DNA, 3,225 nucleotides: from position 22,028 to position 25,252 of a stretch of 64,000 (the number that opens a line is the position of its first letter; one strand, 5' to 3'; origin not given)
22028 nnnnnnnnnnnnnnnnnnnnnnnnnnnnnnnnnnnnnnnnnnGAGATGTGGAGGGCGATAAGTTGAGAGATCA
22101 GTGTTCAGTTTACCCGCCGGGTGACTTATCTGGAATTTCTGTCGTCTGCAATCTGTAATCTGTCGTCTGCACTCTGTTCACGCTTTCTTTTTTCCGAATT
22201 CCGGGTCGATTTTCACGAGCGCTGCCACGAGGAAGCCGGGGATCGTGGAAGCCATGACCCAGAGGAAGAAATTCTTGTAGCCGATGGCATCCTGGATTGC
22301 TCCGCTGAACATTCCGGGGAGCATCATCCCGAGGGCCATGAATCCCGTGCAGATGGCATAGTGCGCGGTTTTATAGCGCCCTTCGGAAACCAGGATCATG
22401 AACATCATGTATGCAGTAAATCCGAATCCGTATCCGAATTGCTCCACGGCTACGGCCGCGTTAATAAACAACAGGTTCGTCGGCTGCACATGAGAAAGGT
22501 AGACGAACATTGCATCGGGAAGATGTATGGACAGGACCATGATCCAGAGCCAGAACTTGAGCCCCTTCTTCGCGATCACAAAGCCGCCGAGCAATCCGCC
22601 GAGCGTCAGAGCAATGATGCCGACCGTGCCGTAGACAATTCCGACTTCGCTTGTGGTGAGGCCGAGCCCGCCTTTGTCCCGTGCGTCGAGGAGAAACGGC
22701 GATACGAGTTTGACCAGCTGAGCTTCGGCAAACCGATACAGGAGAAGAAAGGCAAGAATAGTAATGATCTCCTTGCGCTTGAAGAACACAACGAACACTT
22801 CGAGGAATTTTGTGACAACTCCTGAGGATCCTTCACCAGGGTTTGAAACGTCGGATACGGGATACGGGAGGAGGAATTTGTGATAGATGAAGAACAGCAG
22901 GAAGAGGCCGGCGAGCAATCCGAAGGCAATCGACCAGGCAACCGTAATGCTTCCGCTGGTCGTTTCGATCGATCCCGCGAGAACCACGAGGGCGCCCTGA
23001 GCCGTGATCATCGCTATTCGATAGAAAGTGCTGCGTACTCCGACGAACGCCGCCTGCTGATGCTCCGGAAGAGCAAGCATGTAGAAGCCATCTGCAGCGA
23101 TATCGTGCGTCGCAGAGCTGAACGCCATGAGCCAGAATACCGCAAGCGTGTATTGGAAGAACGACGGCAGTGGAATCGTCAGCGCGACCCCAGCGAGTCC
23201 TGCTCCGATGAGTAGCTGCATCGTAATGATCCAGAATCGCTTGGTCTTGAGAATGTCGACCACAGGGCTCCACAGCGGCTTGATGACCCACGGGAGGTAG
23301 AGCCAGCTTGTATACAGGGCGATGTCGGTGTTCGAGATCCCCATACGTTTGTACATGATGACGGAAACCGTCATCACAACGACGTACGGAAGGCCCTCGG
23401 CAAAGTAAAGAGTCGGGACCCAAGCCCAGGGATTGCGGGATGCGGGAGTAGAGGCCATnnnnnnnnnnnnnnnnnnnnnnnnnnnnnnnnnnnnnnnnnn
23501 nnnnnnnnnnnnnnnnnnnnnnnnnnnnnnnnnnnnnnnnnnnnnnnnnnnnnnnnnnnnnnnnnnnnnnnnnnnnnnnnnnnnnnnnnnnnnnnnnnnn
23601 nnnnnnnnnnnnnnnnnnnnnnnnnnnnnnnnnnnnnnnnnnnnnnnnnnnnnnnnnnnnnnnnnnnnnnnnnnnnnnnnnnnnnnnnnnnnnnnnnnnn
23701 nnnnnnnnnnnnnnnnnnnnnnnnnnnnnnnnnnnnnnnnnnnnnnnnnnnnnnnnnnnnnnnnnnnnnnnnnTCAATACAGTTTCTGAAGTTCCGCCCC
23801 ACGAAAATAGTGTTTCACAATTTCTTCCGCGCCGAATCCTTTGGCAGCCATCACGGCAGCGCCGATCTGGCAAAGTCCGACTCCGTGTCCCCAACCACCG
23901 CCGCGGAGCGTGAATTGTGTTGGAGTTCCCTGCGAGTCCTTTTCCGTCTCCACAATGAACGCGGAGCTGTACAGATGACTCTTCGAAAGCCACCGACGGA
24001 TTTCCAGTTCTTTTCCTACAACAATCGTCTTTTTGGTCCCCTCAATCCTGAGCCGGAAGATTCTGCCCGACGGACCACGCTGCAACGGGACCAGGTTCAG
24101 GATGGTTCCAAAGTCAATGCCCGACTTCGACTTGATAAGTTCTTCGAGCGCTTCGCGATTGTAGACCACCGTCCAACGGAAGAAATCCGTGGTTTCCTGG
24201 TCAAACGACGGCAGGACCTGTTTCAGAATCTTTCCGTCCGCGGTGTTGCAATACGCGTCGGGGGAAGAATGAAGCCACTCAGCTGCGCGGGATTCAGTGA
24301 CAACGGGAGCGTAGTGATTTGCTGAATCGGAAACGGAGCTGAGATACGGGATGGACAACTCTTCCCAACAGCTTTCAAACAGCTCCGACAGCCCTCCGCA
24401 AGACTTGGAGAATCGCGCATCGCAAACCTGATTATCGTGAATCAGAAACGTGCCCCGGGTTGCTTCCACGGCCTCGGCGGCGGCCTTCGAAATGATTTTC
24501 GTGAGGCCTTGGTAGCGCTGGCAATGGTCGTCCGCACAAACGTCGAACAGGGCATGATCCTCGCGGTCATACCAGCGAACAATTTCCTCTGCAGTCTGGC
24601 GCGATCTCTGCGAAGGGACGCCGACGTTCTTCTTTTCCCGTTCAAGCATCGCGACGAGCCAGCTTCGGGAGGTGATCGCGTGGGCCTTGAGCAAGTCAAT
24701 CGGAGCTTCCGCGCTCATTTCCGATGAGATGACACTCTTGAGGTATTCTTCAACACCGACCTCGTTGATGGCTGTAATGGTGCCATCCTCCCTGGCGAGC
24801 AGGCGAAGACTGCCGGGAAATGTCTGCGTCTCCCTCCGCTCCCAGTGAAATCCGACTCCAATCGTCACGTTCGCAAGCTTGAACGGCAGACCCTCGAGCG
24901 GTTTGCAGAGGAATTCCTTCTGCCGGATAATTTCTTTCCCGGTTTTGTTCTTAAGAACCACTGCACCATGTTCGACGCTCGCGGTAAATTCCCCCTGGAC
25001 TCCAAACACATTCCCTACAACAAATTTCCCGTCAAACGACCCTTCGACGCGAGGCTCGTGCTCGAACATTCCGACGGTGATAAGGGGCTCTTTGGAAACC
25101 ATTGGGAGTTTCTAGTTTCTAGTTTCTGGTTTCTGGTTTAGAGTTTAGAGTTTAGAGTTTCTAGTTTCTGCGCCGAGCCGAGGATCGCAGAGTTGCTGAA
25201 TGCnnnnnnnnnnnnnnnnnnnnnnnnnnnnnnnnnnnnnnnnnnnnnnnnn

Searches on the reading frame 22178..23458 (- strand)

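Call 54: search_protein_families(library=pfam, proteins=[window:22178-23458:-], max_evalue=0.0001)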
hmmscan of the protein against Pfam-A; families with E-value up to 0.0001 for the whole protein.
window:22178-23458:- (426 aa): 1 family
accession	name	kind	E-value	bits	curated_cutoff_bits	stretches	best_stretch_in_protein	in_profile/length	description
PF07690.21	MFS_1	-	4.5e-14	52.6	33.4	1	19-379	6-344/347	Major Facilitator Superfamily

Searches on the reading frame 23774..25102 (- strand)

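Call 54: search_protein_families(library=pfam, proteins=[window:23774-25102:-], max_evalue=0.0001)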
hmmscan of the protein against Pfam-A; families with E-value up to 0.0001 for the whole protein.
window:23774-25102:- (442 aa): 1 family
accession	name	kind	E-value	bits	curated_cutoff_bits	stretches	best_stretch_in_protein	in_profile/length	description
PF08486.15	SpoIID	-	9.1e-23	81.2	23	1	106-221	2-96/97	Stage II sporulation protein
